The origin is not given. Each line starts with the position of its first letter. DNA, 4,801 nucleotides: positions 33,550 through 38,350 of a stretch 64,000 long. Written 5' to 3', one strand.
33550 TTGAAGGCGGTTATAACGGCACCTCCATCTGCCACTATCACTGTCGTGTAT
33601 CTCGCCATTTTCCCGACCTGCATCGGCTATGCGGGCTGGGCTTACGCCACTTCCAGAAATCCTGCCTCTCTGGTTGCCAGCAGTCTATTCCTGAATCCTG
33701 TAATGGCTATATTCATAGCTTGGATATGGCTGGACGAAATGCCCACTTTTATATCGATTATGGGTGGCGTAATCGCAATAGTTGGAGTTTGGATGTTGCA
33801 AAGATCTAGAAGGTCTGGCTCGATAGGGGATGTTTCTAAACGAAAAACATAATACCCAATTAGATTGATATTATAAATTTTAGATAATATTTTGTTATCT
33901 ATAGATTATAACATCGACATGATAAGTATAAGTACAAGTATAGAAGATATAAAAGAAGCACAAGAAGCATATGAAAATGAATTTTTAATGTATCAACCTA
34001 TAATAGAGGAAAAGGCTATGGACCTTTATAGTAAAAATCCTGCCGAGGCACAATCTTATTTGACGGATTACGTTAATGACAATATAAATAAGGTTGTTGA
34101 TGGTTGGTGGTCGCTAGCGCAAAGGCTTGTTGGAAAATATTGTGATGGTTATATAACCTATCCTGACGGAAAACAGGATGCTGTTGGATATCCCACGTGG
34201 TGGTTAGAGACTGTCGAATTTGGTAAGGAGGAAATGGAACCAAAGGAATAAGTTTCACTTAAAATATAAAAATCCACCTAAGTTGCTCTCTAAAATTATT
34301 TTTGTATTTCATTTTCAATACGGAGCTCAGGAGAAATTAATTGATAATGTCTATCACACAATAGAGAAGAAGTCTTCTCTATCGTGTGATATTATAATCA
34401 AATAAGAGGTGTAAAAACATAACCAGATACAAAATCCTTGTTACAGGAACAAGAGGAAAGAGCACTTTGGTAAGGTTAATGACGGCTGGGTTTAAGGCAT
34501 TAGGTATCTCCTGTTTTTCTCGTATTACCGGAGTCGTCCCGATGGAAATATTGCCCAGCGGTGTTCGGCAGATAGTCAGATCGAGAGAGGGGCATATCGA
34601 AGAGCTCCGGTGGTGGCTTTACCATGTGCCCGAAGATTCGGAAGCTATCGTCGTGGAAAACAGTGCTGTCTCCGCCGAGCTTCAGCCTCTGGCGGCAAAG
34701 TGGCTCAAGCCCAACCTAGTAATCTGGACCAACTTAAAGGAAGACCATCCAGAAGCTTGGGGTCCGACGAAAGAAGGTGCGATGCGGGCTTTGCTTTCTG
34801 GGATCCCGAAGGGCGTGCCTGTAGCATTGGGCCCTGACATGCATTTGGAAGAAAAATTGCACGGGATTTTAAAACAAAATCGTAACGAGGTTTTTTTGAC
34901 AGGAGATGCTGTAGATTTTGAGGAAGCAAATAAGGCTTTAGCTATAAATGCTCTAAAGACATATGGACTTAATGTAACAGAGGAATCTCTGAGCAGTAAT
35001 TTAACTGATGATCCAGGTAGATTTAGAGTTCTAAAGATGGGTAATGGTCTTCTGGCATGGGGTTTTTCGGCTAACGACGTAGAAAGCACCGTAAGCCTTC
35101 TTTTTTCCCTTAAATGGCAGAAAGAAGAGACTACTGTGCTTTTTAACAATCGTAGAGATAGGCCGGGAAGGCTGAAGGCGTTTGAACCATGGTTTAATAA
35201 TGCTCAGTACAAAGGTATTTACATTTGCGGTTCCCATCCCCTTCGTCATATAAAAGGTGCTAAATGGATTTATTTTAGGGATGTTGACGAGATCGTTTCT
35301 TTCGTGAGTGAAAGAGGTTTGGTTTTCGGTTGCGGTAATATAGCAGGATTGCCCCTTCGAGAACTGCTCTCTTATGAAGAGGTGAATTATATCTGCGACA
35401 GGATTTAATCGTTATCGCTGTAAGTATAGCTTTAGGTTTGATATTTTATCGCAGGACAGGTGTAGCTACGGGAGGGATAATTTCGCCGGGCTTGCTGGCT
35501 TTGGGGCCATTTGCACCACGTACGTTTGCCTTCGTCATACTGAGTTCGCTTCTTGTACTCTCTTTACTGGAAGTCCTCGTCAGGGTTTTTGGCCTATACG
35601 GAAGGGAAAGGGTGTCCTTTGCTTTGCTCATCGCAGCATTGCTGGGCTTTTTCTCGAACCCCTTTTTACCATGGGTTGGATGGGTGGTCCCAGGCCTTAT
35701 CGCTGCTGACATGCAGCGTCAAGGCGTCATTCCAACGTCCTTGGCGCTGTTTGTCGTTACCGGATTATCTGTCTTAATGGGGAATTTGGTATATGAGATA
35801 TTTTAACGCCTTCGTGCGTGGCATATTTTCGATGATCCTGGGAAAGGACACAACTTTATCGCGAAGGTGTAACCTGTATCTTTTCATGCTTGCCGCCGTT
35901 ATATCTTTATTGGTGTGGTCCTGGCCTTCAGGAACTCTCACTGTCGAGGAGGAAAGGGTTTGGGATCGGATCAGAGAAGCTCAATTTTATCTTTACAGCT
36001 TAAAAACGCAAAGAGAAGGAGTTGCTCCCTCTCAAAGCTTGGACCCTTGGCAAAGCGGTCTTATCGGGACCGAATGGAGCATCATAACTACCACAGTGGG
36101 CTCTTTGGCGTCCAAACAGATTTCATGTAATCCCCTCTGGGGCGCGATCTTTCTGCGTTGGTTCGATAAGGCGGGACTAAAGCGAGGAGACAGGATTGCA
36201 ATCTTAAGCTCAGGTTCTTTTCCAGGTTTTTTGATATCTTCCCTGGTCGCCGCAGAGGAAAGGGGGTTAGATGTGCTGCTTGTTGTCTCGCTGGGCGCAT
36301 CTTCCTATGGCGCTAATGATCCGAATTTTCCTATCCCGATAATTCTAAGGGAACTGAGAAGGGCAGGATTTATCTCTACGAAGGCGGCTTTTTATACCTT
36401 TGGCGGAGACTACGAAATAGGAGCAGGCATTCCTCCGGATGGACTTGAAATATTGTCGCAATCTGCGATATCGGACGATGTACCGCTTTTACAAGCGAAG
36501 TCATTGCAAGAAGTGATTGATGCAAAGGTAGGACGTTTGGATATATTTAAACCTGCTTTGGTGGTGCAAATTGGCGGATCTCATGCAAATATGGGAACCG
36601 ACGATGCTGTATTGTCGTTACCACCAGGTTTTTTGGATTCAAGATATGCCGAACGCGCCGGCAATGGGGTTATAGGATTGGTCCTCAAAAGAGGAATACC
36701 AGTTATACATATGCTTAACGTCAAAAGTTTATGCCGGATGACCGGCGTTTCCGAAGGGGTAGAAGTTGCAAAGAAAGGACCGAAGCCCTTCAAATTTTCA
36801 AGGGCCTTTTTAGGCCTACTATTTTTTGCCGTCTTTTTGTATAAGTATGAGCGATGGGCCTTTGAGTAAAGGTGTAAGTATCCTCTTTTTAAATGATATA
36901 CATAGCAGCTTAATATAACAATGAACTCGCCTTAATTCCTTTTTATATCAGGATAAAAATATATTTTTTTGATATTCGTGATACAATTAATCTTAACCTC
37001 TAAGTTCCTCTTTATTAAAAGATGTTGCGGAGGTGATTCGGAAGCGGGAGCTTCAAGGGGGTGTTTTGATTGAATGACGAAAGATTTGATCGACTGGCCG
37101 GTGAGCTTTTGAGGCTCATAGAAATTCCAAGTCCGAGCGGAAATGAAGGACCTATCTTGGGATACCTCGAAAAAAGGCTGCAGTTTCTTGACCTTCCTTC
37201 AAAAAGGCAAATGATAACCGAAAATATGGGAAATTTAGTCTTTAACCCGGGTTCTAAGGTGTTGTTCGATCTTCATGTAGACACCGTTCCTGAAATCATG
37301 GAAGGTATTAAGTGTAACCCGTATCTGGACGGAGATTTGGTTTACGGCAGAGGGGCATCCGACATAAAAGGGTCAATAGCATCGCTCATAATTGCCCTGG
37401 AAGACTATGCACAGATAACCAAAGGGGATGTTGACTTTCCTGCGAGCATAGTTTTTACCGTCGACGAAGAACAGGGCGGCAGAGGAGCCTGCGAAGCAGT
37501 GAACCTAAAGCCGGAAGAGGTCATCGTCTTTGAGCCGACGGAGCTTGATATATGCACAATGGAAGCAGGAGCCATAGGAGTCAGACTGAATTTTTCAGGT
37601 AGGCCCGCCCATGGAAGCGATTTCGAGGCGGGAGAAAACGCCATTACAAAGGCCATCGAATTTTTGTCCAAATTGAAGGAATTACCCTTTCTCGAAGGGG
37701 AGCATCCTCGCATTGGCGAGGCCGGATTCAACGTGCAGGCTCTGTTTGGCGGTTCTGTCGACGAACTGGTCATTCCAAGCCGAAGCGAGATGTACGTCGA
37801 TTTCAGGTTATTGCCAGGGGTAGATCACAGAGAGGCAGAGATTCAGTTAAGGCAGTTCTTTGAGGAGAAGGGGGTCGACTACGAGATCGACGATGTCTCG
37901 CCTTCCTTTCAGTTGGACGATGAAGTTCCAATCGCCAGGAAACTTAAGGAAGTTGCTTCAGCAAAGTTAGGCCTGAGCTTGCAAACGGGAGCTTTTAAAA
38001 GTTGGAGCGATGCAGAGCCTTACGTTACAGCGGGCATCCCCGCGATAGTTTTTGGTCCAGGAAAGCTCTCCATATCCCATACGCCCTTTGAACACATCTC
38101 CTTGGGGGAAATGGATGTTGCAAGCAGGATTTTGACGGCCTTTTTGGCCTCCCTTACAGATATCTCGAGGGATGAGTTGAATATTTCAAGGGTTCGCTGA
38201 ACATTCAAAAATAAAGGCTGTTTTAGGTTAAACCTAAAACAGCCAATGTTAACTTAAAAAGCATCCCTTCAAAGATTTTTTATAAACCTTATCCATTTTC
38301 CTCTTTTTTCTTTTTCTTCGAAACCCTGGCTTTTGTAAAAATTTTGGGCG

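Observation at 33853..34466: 0.6-kb AT-rich compositional island immediately upstream of pgsB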

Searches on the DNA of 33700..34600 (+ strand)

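Call 5: search_rna_families(source=window, start=33700, end=34600, threshold=evalue, max_evalue=10)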
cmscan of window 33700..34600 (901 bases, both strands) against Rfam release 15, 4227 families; matches with E-value up to 10: 14.
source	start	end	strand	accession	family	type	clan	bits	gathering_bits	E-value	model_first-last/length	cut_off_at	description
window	34219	34309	-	RF02324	TtnuHACA17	Gene; snRNA; snoRNA; HACA-box;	-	24.7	100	0.69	1-118/118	no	Tetrahymena snoRNA TtnuHACA17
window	34031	34105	-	RF02846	Ref84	Gene; antisense;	-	23.6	52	1.8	1-87/87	no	Enterococcus sRNA 84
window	34317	34407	+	RF01602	plasmodium_snoR27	Gene; snRNA; snoRNA; HACA-box;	-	20.9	50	2.1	1-143/143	no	small nucleolar RNA snoR27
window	34350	34392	+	RF04113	MIR1523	Gene; miRNA;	-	19.9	96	0.54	1-92/92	no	MIR1523 microRNA precursor family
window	34351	34393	-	RF04113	MIR1523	Gene; miRNA;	-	19.7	96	0.62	1-92/92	no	MIR1523 microRNA precursor family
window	34352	34391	-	RF04134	MIR7504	Gene; miRNA;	-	19.2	83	2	1-124/124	no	MIR7504 microRNA precursor family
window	34332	34419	+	RF02526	SSRC34_1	Gene; sRNA;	-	19.1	64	7.3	1-128/128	no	Streptococcus sRNA SSRC34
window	34337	34405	-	RF04263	MIR2593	Gene; miRNA;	-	17.9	96.2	5.4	1-116/116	no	MIR2593 microRNA precursor family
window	34336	34406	+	RF04002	MIR6143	Gene; miRNA;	-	17.5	75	2.8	1-89/89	no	MIR6143 microRNA precursor family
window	34359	34428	+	RF03080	RT-9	Gene; sRNA;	-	17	46.1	8.1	1-92/92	no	RT-9 RNA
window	34296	34405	-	RF01291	SNORD97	Gene; snRNA; snoRNA; CD-box;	-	16.9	45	4.7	1-142/142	no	Small nucleolar RNA SNORD97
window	34340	34403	-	RF00991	mir-599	Gene; miRNA;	-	14.9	94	7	1-88/88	no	mir-599 microRNA precursor family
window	34135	34166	+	RF01277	snoU54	Gene; snRNA; snoRNA; CD-box;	CL00008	14.7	35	7.8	29-60/67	no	Small nucleolar RNA U54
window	33767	33833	+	RF02186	ST7-OT3_4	Gene; lncRNA;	-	14.6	80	0.79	1-73/73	no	ST7 overlapping transcript 3 conserved region 4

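Call 62: search_dna_similar(query=window:33853-34466:+, collection=plasmids, mode=distant, max_rows=5)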
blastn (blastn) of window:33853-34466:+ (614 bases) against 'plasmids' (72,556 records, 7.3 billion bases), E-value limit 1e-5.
No match.

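Call 63: search_dna_similar(query=window:33853-34466:+, collection=phages, mode=distant, max_rows=5)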
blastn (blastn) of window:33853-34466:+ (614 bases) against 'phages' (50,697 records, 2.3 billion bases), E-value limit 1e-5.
No match.

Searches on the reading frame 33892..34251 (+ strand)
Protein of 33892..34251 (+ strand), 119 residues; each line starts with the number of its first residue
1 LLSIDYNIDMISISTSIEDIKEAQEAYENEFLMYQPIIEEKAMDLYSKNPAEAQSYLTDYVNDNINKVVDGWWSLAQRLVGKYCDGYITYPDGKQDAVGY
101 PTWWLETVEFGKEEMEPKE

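Call 4: search_protein_families(library=pfam, proteins=[window:33892-34251:+], max_evalue=0.1)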
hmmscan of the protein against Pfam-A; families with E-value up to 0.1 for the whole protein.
window:33892-34251:+ (119 aa): 2 families
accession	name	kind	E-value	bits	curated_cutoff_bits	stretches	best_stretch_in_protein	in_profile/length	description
PF23768.1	DUF7167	-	0.023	15.2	24.4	1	44-74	26-56/60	Domain of unknown function (DUF7167)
PF05355.16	Apo-CII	-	0.083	13.4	22.1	0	23-66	32-71/77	Apolipoprotein C-II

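Call 7: find_homologous_proteins(query=window:33892-34251:+, max_evalue=0.01)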
Query window:33892-34251:+ (119 aa): 2 proteins with E <= 0.01 among 5 candidates.
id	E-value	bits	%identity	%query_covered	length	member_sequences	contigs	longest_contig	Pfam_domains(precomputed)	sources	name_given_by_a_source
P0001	1.0e-68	247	100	92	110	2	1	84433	-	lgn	-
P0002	1.0e-25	108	79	51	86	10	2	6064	-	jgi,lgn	jgi:hypothetical protein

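Call 8: search_protein_families(library=ncbifam, proteins=[window:33892-34251:+], max_evalue=0.1)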
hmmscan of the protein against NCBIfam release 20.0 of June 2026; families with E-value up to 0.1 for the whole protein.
window:33892-34251:+ (119 aa): 0 families

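Call 10: find_encoding_contigs(protein=P0002, flank=6000)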
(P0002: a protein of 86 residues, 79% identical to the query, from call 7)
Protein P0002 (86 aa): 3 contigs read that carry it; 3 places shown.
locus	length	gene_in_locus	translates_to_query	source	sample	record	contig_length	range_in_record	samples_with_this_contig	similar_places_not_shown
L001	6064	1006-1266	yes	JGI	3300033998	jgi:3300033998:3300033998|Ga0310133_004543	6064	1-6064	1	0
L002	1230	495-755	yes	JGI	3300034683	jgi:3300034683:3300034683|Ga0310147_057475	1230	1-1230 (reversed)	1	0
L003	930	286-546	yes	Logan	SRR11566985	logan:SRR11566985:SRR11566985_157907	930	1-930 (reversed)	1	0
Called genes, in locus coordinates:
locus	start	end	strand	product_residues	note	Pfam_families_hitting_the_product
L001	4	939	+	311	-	PF00892:EamA, PF03151:TPT, PF00892:EamA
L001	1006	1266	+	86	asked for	-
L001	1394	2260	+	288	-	-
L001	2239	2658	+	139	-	PF14102:Caps_synth_CapC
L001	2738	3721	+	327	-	-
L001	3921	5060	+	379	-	PF01546:Peptidase_M20, PF07687:M20_dimer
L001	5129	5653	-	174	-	PF13527:Acetyltransf_9 (weak), PF00583:Acetyltransf_1, PF13673:Acetyltransf_10, PF13508:Acetyltransf_7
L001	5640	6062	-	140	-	?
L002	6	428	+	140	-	PF00892:EamA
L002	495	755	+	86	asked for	-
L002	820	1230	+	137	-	?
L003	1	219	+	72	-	?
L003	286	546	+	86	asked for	-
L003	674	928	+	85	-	?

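Call 11: find_encoding_contigs(protein=P0001, flank=6000)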
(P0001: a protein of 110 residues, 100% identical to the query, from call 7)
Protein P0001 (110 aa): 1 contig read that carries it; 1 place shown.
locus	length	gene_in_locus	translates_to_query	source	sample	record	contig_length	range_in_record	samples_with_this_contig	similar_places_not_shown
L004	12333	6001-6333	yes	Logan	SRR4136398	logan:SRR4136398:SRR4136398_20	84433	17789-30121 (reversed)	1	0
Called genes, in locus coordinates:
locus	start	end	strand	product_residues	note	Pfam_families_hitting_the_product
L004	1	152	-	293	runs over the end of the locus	PF00528:BPD_transp_1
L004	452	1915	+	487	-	PF02789:Peptidase_M17_N, PF00883:Peptidase_M17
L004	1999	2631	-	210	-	PF01435:Peptidase_M48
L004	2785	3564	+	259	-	PF03747:ADP_ribosyl_GH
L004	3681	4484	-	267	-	PF04454:Linocin_M18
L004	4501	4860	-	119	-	PF22277:EncFtn-like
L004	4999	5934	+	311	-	PF00892:EamA, PF03151:TPT (weak), PF00892:EamA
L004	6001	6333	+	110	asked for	-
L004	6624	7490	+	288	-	-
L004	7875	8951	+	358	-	-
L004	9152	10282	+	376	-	PF01546:Peptidase_M20, PF07687:M20_dimer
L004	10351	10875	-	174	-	PF13527:Acetyltransf_9 (weak), PF00583:Acetyltransf_1, PF13673:Acetyltransf_10, PF08445:FR47 (faint), PF13508:Acetyltransf_7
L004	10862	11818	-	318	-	PF01565:FAD_binding_4, PF02873:MurB_C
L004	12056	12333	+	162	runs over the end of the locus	PF01257:2Fe-2S_thioredx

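Call 23: search_protein_representatives(protein=window:33892-34251:+)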
Query: 119 residues. Proteins with E-value up to 0.001 (for the whole library): 370; up to 1e-10: 45; up to 1e-30: 1. The best 150 are listed.
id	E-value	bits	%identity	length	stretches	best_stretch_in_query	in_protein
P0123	3.9e-40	152.9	66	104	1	17-118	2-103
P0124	8.7e-22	93.7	48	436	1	14-112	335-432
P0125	1.4e-21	93.0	51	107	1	11-112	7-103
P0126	1.5e-18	83.2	44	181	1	7-112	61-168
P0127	2.2e-18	82.7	45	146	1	12-110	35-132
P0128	2.2e-18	82.7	45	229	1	12-114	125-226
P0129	4.3e-18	81.8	46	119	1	11-112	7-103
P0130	2.0e-17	79.6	43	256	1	17-118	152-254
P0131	1.1e-16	77.2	43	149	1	17-110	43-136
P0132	1.1e-16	77.1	44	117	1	17-111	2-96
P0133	2.3e-16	76.2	41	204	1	7-117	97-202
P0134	8.8e-16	74.3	55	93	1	17-89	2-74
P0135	2.8e-15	72.7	86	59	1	33-75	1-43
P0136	3.0e-15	72.6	39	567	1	11-117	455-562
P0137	3.5e-15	72.4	30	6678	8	67-106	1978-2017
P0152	3.0e-12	62.9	34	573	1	10-115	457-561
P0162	2.3e-11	60.0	39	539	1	13-112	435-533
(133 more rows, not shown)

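Call 26: search_protein_families(library=pfam, proteins=[P0136, P0152, P0162, P0124, P0123], max_evalue=0.01)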
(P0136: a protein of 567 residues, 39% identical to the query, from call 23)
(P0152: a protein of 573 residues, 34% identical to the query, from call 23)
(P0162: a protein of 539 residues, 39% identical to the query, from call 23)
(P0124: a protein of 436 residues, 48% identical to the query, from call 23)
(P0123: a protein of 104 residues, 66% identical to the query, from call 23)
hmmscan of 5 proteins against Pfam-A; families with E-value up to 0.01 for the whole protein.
P0136 (567 aa): 1 family
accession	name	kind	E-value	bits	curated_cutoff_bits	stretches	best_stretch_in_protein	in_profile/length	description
PF03577.20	Peptidase_C69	-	5.6e-52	177.5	23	1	46-468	10-400/402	Peptidase family C69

P0152 (573 aa): 1 family
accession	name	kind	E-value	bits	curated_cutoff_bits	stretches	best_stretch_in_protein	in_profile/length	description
PF03577.20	Peptidase_C69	-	8e-57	193.5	23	1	60-469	2-398/402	Peptidase family C69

P0162 (539 aa): 1 family
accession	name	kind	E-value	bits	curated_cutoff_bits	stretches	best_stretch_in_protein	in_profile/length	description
PF03577.20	Peptidase_C69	-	1e-67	229.3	23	1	29-443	1-397/402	Peptidase family C69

P0124 (436 aa): 1 family
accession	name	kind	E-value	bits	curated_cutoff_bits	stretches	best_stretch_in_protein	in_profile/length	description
PF03577.20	Peptidase_C69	-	8.3e-53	180.2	23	1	18-344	108-399/402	Peptidase family C69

P0123 (104 aa): 0 families

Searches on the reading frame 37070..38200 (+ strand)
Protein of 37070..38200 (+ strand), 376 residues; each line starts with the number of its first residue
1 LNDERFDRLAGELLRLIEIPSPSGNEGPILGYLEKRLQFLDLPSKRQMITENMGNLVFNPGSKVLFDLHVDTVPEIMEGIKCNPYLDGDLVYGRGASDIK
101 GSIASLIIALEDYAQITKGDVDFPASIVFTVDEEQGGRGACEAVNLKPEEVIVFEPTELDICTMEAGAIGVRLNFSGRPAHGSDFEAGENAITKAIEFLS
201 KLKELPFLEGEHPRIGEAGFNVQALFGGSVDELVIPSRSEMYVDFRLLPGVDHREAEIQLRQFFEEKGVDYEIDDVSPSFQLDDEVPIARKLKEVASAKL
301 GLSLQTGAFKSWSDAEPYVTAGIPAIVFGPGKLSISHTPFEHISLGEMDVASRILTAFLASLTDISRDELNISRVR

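Call 4: search_protein_families(library=pfam, proteins=[window:37070-38200:+], max_evalue=0.1)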
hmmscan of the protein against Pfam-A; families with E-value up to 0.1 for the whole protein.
window:37070-38200:+ (376 aa): 3 families
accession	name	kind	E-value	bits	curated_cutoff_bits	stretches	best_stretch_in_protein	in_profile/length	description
PF01546.33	Peptidase_M20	-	1.8e-20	74.2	24.6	1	66-359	2-204/206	Peptidase family M20/M25/M40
PF07687.19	M20_dimer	-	1.3e-16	60.9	21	1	165-271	3-106/107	Peptidase dimerisation domain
PF05343.19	Peptidase_M42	-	0.0021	17.6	23.2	0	105-155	138-189/292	M42 glutamyl aminopeptidase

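Call 8: search_protein_families(library=ncbifam, proteins=[window:37070-38200:+], max_evalue=0.1)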
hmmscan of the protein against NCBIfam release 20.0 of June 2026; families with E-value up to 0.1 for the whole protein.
window:37070-38200:+ (376 aa): 53 families (the best 25 are shown)
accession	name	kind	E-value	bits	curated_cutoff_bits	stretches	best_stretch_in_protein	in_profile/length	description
NF006403.0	PRK08652.1-1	equivalog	3.3e-53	181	427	1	7-357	7-345/354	acetylornithine deacetylase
TIGR01910.1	DapE-ArgE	subfamily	3.2e-45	154.9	217.6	1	15-348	6-367/373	ArgE/DapE family deacylase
NF006404.0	PRK08652.1-2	equivalog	2e-43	148.6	348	1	13-357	7-323/332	acetylornithine deacetylase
NF006405.0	PRK08652.1-3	equivalog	2.3e-41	142.2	455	1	35-362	29-364/367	acetylornithine deacetylase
TIGR01900.1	dapE-gram_pos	equivalog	4.2e-40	137.7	304.2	1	10-360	6-351/351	succinyl-diaminopimelate desuccinylase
NF006399.0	PRK08651.1-2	equivalog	6.4e-35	120.9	381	2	29-204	30-215/405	succinyl-diaminopimelate desuccinylase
NF009555.0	PRK13004.1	equivalog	6.9e-35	120.7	321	1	15-362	23-395/399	YgeY family selenium metabolism-linked hydrolase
TIGR01892.1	AcOrn-deacetyl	equivalog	2.2e-31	109.2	297.7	1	27-356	18-362/365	acetylornithine deacetylase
NF003367.0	PRK04443.1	equivalog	1.1e-29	103.9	363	1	13-363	13-346/349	[LysW]-lysine hydrolase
TIGR01902.1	dapE-lys-deAc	subfamily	3.4e-29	102.2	163.1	1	13-359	3-334/340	N-acetyl-ornithine/N-acetyl-lysine deacetylase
NF005710.0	PRK07522.1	subfamily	6.6e-29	101.3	412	1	67-363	75-389/391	acetylornithine deacetylase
NF006439.0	PRK08737.1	equivalog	2.9e-28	99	345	1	62-351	64-353/364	acetylornithine deacetylase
TIGR03526.1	selenium_YgeY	hypoth_equivalog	1.1e-27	96.9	321.5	1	15-348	21-379/395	YgeY family selenium metabolism-linked hydrolase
NF006402.0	PRK08651.1-5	equivalog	1.6e-27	96.4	369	1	58-362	56-367/369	succinyl-diaminopimelate desuccinylase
NF006365.0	PRK08588.1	subfamily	2.9e-26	92.7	289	1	14-344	14-362/383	succinyl-diaminopimelate desuccinylase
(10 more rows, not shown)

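Call 29: find_related_loci(query=window:37070-38200:+, collection=genome_contigs, flank=8000)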
Query window:37070-38200:+ (376 aa) in genome_contigs; peptide patterns used: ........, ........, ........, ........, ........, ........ (x = any residue, [..] = any of these).
34 stretches matched a pattern; 3 encode a relative of the query (tblastn E <= 1e-3); 3 distinct loci.
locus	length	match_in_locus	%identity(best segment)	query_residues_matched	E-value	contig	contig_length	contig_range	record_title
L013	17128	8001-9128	97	1-376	0e+0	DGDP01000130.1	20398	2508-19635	MAG TPA_asm: Acetomicrobium sp. UBA3949 UBA3949_contig_7752, whole genome shotgun sequence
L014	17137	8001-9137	95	1-376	0e+0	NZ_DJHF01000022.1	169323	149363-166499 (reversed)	MAG: Acetomicrobium sp. UBA5826 UBA5826_contig_482, whole genome shotgun sequence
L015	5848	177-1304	73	1-376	0e+0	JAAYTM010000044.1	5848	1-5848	MAG: Synergistaceae bacterium isolate AS24abBPME_148 14148_AS24, whole genome shotgun sequence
